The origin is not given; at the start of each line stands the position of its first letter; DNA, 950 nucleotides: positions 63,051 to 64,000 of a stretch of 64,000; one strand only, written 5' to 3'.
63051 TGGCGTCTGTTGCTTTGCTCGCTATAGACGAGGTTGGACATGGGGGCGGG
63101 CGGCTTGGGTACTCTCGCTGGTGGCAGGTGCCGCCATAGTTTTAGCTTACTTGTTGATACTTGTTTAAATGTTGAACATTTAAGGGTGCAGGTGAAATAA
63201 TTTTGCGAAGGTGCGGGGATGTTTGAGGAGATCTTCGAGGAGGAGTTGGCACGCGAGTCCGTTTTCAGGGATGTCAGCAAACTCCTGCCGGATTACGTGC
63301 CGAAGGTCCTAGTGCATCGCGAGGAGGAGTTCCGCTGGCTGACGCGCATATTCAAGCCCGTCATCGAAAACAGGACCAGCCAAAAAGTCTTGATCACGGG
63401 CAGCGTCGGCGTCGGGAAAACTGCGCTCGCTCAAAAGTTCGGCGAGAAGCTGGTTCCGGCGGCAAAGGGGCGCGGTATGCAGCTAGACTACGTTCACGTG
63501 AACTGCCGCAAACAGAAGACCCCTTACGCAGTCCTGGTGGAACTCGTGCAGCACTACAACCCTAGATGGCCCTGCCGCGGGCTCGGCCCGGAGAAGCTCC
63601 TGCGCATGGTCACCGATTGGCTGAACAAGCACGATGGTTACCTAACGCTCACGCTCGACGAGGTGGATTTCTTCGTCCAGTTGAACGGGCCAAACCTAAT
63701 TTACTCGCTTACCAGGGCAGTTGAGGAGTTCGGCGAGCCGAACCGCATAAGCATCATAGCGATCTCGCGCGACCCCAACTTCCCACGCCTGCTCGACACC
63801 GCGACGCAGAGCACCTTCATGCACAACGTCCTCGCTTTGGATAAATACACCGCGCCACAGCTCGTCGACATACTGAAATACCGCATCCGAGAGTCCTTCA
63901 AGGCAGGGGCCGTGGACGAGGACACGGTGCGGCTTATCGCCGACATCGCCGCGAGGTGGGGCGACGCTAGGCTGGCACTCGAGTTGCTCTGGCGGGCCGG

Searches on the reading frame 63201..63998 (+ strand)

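Call 44: search_protein_families(library=pfam, max_evalue=0.00001, proteins=[window:63201-63998:+])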
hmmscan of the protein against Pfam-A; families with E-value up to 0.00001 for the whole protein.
window:63201-63998:+ (266 aa): 3 families
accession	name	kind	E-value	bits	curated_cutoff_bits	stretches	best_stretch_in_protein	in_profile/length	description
PF22703.2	Cdc6_lid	-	1.4e-13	51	27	1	222-266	1-46/68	Cdc6 AAA+ ATPase-type lid domain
PF13191.12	AAA_16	-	1.2e-09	39.4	32.6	1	37-118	2-85/167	AAA ATPase domain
PF13401.12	AAA_22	-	1.3e-09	38.9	27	1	61-171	6-108/130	AAA domain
